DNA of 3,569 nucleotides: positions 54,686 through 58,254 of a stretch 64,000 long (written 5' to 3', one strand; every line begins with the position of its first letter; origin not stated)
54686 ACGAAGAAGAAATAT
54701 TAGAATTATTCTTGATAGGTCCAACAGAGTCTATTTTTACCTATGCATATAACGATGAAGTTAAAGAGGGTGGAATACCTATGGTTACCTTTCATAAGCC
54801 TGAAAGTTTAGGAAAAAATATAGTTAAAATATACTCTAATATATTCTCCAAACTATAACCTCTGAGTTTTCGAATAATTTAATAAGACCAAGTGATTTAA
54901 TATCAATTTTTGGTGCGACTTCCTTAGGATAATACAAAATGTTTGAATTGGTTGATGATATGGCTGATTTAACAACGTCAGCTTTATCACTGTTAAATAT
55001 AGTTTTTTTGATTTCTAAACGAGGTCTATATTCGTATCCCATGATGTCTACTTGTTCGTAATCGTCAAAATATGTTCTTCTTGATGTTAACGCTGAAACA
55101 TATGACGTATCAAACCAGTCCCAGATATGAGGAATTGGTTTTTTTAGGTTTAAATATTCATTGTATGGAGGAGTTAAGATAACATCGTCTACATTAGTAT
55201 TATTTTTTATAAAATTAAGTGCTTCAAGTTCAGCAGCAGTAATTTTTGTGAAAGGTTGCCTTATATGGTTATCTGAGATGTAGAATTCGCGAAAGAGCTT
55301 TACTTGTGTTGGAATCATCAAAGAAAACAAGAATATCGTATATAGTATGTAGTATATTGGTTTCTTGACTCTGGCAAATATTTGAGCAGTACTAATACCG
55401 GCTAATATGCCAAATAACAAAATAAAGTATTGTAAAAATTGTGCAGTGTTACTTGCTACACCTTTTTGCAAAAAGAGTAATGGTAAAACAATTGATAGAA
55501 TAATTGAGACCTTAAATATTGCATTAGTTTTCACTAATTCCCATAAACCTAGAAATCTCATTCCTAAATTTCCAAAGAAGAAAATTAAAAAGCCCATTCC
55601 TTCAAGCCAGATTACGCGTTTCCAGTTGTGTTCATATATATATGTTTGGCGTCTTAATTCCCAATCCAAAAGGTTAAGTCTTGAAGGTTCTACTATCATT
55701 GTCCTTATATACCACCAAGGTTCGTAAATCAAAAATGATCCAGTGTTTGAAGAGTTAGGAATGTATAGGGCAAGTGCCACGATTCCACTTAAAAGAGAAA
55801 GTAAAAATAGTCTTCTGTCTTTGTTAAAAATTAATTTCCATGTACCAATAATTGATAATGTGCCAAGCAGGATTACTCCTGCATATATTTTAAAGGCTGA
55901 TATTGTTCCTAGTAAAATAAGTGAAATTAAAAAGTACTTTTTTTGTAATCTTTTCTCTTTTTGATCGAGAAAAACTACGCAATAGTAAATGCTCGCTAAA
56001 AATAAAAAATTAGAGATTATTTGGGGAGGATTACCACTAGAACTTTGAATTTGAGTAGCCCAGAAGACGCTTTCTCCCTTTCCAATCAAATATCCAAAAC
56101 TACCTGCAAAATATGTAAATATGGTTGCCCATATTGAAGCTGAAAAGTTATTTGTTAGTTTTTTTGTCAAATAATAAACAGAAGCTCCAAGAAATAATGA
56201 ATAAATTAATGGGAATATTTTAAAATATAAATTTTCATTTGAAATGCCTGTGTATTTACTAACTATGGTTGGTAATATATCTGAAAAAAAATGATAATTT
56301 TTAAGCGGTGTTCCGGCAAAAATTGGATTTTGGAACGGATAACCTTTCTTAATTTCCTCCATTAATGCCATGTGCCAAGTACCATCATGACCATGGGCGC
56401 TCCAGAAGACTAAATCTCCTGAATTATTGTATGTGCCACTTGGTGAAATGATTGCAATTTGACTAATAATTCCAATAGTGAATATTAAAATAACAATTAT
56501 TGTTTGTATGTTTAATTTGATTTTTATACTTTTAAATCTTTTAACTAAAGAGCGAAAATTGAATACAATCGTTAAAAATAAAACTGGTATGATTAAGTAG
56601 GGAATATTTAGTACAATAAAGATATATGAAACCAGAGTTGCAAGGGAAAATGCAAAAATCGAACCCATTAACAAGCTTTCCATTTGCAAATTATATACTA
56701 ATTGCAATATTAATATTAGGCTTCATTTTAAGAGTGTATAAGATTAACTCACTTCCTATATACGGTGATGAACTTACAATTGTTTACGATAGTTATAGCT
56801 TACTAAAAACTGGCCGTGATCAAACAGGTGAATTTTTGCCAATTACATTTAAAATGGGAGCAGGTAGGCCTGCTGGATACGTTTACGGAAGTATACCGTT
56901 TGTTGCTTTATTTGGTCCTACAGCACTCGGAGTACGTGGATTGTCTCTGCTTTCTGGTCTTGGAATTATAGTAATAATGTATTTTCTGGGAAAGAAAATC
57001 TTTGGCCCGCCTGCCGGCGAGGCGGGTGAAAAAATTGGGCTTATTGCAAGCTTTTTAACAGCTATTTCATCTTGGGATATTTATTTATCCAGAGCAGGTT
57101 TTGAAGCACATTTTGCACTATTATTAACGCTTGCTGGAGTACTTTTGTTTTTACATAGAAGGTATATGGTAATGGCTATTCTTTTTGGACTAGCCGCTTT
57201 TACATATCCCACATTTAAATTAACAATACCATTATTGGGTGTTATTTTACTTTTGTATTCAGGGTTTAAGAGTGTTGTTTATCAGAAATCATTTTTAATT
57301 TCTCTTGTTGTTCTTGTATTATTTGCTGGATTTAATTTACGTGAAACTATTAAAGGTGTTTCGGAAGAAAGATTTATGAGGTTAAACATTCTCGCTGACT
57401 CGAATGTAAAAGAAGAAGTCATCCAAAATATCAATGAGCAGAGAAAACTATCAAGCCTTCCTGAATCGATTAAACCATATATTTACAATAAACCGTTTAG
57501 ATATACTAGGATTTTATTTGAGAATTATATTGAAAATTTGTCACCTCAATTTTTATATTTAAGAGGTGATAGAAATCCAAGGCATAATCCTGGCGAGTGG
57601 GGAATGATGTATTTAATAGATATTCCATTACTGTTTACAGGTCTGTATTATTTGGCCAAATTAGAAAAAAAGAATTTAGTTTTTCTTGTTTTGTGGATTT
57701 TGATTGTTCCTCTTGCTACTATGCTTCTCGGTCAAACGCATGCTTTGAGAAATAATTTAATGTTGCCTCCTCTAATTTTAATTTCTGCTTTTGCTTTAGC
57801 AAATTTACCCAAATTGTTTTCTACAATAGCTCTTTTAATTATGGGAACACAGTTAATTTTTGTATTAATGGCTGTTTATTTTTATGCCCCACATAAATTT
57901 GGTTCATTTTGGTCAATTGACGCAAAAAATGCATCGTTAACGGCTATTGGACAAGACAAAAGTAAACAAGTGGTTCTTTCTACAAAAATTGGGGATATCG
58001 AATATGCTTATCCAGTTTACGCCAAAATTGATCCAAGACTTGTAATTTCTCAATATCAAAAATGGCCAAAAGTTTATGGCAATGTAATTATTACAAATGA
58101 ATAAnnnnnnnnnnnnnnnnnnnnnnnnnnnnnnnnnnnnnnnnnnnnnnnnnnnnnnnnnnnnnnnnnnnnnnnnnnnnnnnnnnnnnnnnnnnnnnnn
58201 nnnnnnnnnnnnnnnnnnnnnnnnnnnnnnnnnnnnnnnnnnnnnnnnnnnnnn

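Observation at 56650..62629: Four head-to-tail tandem paralogs of an ArnT/PMT-like enzyme with a conserved W/Y-DE loop motif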

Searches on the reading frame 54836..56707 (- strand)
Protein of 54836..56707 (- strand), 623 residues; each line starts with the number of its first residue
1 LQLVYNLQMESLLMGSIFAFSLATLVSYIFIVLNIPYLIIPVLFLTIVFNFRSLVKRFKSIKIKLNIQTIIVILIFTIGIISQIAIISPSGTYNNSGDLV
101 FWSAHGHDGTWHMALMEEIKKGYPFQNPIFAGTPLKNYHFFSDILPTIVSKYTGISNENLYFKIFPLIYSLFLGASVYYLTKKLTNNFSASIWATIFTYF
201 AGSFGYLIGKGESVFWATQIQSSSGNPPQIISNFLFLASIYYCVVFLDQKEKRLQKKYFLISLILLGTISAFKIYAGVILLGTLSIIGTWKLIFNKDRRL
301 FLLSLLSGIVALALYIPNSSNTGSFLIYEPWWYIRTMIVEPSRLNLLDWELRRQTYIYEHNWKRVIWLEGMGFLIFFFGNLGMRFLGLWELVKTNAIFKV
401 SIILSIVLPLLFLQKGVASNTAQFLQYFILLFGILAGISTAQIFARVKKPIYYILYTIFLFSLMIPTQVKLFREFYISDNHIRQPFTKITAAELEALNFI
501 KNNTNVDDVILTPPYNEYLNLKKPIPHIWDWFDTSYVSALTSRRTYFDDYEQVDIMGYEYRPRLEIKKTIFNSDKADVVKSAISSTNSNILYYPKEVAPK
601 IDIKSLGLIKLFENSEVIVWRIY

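Call 4: search_protein_families(library=pfam, proteins=[window:54836-56707:-], max_evalue=0.01)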
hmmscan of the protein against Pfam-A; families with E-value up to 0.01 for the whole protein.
window:54836-56707:- (623 aa): 0 families

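Call 25: search_protein_families(library=ncbifam, proteins=[window:54836-56707:-], max_evalue=0.01)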
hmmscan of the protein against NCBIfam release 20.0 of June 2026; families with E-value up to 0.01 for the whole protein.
window:54836-56707:- (623 aa): 0 families

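Call 53: search_protein_families(library=pfam, proteins=[window:54836-56668:-], max_evalue=5)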
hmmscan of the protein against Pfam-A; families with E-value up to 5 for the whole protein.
window:54836-56668:- (610 aa): 1 family
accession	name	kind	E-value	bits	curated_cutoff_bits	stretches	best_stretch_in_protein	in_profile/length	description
PF20604.3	DUF6798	-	0.016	15.4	26.9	1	479-503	2-26/61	Domain of unknown function (DUF6798)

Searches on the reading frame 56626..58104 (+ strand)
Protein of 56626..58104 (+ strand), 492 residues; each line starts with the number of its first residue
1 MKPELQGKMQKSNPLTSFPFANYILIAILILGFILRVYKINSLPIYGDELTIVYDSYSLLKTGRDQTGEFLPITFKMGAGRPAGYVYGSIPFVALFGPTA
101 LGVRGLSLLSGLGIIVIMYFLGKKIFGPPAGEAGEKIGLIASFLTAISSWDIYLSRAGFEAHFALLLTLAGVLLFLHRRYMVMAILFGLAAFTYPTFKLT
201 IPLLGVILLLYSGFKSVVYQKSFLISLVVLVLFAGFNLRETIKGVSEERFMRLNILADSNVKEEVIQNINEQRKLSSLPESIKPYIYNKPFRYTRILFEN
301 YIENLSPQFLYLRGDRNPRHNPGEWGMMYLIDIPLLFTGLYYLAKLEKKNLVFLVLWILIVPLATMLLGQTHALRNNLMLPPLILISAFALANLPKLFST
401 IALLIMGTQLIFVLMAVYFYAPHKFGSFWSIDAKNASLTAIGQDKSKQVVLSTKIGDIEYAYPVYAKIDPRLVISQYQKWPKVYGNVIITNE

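Call 4: search_protein_families(library=pfam, proteins=[window:56626-58104:+], max_evalue=0.01)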
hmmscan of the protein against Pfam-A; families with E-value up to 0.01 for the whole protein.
window:56626-58104:+ (492 aa): 0 families

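Call 25: search_protein_families(library=ncbifam, proteins=[window:56626-58104:+], max_evalue=0.01)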
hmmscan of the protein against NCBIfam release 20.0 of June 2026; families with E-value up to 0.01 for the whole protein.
window:56626-58104:+ (492 aa): 0 families

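Call 27: find_homologous_proteins(query=window:56650-58104:+, max_evalue=0.00001)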
Query window:56650-58104:+ (484 aa): 635 proteins with E <= 0.00001 among 8000 candidates; the best 120 are listed.
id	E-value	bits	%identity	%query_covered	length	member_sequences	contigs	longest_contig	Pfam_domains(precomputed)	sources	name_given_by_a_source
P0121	7.2e-295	996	100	94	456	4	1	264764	-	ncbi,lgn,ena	-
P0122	5.8e-243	825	76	100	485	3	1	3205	PF13231.13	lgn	-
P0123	5.5e-230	782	77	93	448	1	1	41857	-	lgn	-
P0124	2.2e-227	774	76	93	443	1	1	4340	PF13231.13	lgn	-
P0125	1.3e-223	761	73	100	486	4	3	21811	-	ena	-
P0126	1.3e-218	745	75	91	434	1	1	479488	-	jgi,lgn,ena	-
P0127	3.9e-217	740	69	100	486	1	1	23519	PF13231.13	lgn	-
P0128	4.1e-217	740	69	100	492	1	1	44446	-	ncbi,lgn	ncbi:MAG: hypothetical protein WA152_04775 [Microgenomates group bacterium]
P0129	4.2e-217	740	69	100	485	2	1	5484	-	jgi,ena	-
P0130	1.1e-216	739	69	100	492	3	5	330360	PF13231.13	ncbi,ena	ncbi:MAG: glycosyltransferase family 39 protein [Patescibacteria group bacterium]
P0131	8.1e-214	729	68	100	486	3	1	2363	PF13231.13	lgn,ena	-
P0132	5.9e-213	726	68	100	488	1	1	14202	PF13231.13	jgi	jgi:4-amino-4-deoxy-L-arabinose transferase-like glycosyltransferase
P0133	1.1e-211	722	68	100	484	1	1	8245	PF13231.13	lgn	-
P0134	5.4e-211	720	69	100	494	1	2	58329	PF13231.13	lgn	-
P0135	9.8e-211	719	67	100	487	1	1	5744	-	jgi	jgi:hypothetical protein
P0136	3.8e-209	714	67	98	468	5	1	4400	PF13231.13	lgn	-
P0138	5.6e-208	710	65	100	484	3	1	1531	PF13231.13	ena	-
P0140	1.0e-204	699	68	94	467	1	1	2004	PF13231.13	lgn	-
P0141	5.2e-204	697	68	95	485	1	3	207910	PF13231.13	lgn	-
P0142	2.5e-203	695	69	93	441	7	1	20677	PF13231.13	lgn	-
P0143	1.8e-201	688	67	100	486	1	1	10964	PF13231.13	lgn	-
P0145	2.6e-200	685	69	93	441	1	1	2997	PF13231.13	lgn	-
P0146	1.6e-199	682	66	97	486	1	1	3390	PF13231.13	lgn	-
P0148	1.3e-198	679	67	93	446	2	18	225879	PF13231.13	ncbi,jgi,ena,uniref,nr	ncbi:MAG: hypothetical protein UR39_C0001G0102 [Candidatus Woesebacteria bacterium GW2011_GWA1_33_30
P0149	1.7e-198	679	64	100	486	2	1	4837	PF13231.13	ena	-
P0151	1.3e-197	676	65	95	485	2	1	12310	PF13231.13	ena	-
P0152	1.4e-197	676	66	95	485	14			PF13231.13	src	-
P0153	1.8e-197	675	67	95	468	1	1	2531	PF13231.13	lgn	-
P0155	1.8e-196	672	66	92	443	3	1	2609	PF13231.13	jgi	-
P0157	1.6e-195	669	65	95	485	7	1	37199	PF13231.13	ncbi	ncbi:MAG: glycosyltransferase family 39 protein [Patescibacteria group bacterium]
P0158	1.2e-194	666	67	92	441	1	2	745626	PF13231.13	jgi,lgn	jgi:hypothetical protein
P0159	1.3e-194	666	67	93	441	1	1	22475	PF13231.13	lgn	-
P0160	5.8e-194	664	67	93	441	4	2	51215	PF13231.13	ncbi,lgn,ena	-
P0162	5.7e-193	660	68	91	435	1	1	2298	PF13231.13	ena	-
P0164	3.5e-192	658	64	95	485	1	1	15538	PF13231.13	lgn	-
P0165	4.7e-191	654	67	91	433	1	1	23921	PF13231.13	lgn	-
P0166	4.9e-191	654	64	94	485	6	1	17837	PF13231.13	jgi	-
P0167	1.1e-190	653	63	95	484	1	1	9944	PF13231.13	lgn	-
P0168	4.7e-190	651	65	93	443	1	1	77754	PF13231.13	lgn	-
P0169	5.7e-190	651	67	92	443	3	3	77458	PF13231.13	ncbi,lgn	-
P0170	2.1e-189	649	63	94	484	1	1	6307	PF13231.13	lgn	-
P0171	2.9e-189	648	65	93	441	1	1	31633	PF13231.13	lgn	-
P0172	3.2e-189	648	62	94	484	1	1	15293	PF13231.13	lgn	-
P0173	3.8e-188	645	62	95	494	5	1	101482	PF13231.13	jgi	-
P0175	9.3e-188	643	66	93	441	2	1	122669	PF13231.13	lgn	-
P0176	1.1e-187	643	65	93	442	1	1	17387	PF13231.13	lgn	-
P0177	1.3e-187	643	62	94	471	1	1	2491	PF13231.13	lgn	-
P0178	2.6e-187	642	63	95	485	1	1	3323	PF13231.13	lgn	-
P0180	9.4e-186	637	65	92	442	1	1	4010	PF13231.13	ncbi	-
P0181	1.1e-185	636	65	93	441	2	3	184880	PF13231.13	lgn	-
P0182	3.2e-185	635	62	94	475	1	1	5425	PF13231.13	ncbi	-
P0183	1.5e-184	633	63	96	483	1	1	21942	PF13231.13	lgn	-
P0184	2.9e-184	632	63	92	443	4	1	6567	PF13231.13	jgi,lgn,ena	-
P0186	3.6e-184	631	61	95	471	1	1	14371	PF13231.13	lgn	-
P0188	3.4e-183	628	61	97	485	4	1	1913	PF13231.13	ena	-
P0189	1.6e-182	626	61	95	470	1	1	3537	PF13231.13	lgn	-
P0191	3.1e-181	622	65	92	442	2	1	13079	PF13231.13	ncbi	-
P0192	5.1e-181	621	60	97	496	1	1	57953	PF13231.13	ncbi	-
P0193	9.6e-181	620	60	95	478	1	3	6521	PF13231.13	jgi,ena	jgi:hypothetical protein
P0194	1.0e-180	620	58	97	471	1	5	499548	PF13231.13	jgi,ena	jgi:4-amino-4-deoxy-L-arabinose transferase-like glycosyltransferase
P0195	1.1e-180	620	60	95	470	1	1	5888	PF13231.13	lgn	-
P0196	1.2e-180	620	60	96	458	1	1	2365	PF13231.13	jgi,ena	-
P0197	1.5e-180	620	61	97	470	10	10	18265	PF13231.13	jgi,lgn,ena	-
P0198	2.5e-180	619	60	97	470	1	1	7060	PF13231.13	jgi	jgi:hypothetical protein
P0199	2.6e-180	619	59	97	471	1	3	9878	PF13231.13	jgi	jgi:hypothetical protein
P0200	2.6e-180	619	60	94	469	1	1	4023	PF13231.13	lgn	-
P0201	2.9e-180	619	59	97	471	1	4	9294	PF13231.13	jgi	jgi:hypothetical protein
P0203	2.2e-179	616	59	97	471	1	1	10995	PF13231.13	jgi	-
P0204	3.1e-179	615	60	97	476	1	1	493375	PF13231.13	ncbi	-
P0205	5.5e-179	614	58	95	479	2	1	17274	PF13231.13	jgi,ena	-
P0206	7.3e-179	614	59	97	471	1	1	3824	PF13231.13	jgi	jgi:hypothetical protein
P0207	1.0e-178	613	59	95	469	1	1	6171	PF13231.13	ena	-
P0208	2.9e-178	612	59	95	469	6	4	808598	PF13231.13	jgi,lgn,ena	jgi:4-amino-4-deoxy-L-arabinose transferase-like glycosyltransferase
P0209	3.2e-178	612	59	97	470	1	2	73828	PF13231.13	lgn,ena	-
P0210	6.3e-178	611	60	97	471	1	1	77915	PF13231.13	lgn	-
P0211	3.0e-177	609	60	95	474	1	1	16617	PF13231.13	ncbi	-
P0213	4.2e-177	608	59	97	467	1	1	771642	PF13231.13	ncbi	-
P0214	5.2e-177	608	61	93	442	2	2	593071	PF13231.13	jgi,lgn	jgi:hypothetical protein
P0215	8.8e-177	607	58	97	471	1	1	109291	PF13231.13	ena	-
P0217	1.7e-176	606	60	93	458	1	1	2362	PF13231.13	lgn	-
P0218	4.1e-176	605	59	97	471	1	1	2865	PF13231.13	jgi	jgi:hypothetical protein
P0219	4.4e-176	605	58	95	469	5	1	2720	PF13231.13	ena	-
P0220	8.1e-176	604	58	97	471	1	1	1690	PF13231.13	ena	-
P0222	1.3e-175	603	64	88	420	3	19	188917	PF13231.13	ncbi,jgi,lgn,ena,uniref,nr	ncbi:MAG: hypothetical protein UR29_C0001G0005 [Candidatus Woesebacteria bacterium GW2011_GWC2_33_12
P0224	3.1e-174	599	59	94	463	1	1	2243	PF13231.13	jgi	jgi:4-amino-4-deoxy-L-arabinose transferase-like glycosyltransferase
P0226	7.6e-174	597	60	93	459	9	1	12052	PF13231.13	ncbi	ncbi:MAG: glycosyltransferase family 39 protein, partial [Patescibacteria group bacterium]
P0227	1.1e-173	597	60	93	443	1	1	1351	PF13231.13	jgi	jgi:4-amino-4-deoxy-L-arabinose transferase-like glycosyltransferase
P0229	2.0e-173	596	58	94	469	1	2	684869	PF13231.13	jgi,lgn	jgi:uncharacterized membrane protein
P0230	9.9e-173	594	58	97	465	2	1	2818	PF13231.13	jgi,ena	-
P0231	2.2e-172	593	59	95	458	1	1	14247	PF13231.13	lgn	-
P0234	1.8e-171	590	59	94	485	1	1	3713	PF13231.13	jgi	-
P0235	1.3e-170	587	57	97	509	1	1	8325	PF13231.13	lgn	-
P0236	1.7e-170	586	57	95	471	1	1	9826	PF13231.13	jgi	jgi:4-amino-4-deoxy-L-arabinose transferase-like glycosyltransferase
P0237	9.8e-170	584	58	93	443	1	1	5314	PF13231.13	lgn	-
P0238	2.2e-169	583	58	93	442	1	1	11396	PF13231.13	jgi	jgi:hypothetical protein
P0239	2.3e-169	583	57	97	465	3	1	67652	PF13231.13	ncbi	-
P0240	2.9e-169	582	59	92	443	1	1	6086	PF13231.13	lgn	-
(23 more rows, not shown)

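Call 43: predict_structure(alignment_id=A3)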
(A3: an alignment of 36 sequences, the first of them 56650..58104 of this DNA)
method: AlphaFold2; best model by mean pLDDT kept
length: 484 residues; sequences in the alignment: 36
mean_pLDDT: 73.5   pTM: 0.78
mean pLDDT of the five models: 73.5, 72.6, 72.1, 71.0, 67.7
residues with pLDDT >= 90: 152; 70-90: 129; 50-70: 129; < 50: 74
segments of 3 or more residues with pLDDT < 50: 2-10, 147-149, 245-254, 281-289, 299-317, 363-366, 417-422, 445-453
pLDDT, mean of each block of 10 residues (from residue 1): 45 88 90 68 79 83 64 75 88 85 93 89 76 94 59 86 95 94 81 90 93 93 85 62 47 50 55 58 43 52 40 47 90 95 95 72 56 93 95 93 81 53 57 59 49 53 76 69 63
secondary structure, 60 per line:
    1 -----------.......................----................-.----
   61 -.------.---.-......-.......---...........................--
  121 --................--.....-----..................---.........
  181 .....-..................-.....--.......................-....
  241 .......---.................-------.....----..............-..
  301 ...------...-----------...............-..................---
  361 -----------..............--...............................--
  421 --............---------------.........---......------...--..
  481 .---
elements in order: H12-34 H39-54 H75-80 H82-88 H92-118 H123-138 H141-145 H151-168 H172-185 H187-204 H206-210 H213-235 H237-247 H251-267 H275-279 H284-297 H299-303 H324-338 H340-357 H372-385 H388-418 H423-434 H450-458 H462-467 E474-476 E479-481

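Call 47: fold_search(model_id=the predicted structure, library=pdb)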
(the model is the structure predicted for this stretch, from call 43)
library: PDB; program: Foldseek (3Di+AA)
matches with E <= 10: 171; with E <= 0.001: 16
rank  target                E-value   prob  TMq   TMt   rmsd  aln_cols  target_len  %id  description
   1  6s7t_A                8.1e-06  1.00  0.48  0.35  13.9       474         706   14  Cryo-EM structure of human oligosaccharyltransferase complex OST-B (released 2019-12-18)
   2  9n9j_I                1.1e-05  1.00  0.51  0.37  13.9       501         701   13  Structure of a GRP94 folding intermediate engaged with a CCDC134- and FKBP11-bound secretory translocon (released 2025-11-19)
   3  8pn9_A                1.3e-05  1.00  0.54  0.42  13.3       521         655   14  Structure of human oligosaccharyltransferase OST-A complex bound to NGI-1 (released 2024-05-08)
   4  8b6l_I                1.3e-05  1.00  0.49  0.36  15.3       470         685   13  Subtomogram average of the human Sec61-TRAP-OSTA-translocon (released 2022-12-07)
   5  6gxc_A                1.5e-05  1.00  0.50  0.36  14.3       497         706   12  Bacterial oligosaccharyltransferase PglB in complex with an inhibitory peptide and a reactive lipid-linked oligosaccha (released 2018-11-14)
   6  7oci_F                1.5e-05  1.00  0.44  0.35  12.5       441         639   15  Cryo-EM structure of yeast Ost6p containing oligosaccharyltransferase complex (released 2022-02-16)
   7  8agc_A                2.1e-05  1.00  0.45  0.32  15.8       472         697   16  Structure of yeast oligosaccharylransferase complex with lipid-linked oligosaccharide and non-acceptor peptide bound (released 2022-12-07)
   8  5ogl_A                2.7e-05  1.00  0.50  0.36  14.4       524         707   12  Structure of bacterial oligosaccharyltransferase PglB in complex with an acceptor peptide and an lipid-linked oligosac (released 2017-10-25)
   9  8age_A                3.4e-05  1.00  0.44  0.34  12.1       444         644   15  Structure of yeast oligosaccharylransferase complex with acceptor peptide bound (released 2022-12-07)
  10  3wak                  6.2e-05  1.00  0.43  0.26  22.2       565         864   14  Crystal structure of the Archaeoglobus fulgidus oligosaccharyltransferase (O29867_ARCFU) in the apo form (released 2013-10-30)
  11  6ezn_F                9.6e-05  1.00  0.44  0.34  14.2       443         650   12  Cryo-EM structure of the yeast oligosaccharyltransferase (OST) complex (released 2018-01-17)
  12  6s7o_A                1.2e-04  1.00  0.49  0.38  13.9       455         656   14  Cryo-EM structure of human oligosaccharyltransferase complex OST-A (released 2019-12-18)
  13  5ezm                  1.3e-04  1.00  0.48  0.44  12.8       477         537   12  Crystal Structure of ArnT from Cupriavidus metallidurans in the apo state (released 2016-02-17)
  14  8agb_A                2.5e-04  1.00  0.45  0.35  13.0       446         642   14  Structure of yeast oligosaccharylransferase complex with lipid-linked oligosaccharide bound (released 2022-12-07)
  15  6c26_A                7.7e-04  1.00  0.43  0.33  14.1       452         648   14  The Cryo-EM structure of a eukaryotic oligosaccharyl transferase complex (released 2018-01-31)
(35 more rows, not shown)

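Call 53: search_protein_families(library=pfam, proteins=[window:56650-58104:+], max_evalue=5)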
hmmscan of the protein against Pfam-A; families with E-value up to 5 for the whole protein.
window:56650-58104:+ (484 aa): 1 family
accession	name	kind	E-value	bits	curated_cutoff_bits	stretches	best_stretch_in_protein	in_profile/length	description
PF13231.12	PMT_2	-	0.021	15.5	26.1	1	84-226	13-155/160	Dolichyl-phosphate-mannose-protein mannosyltransferase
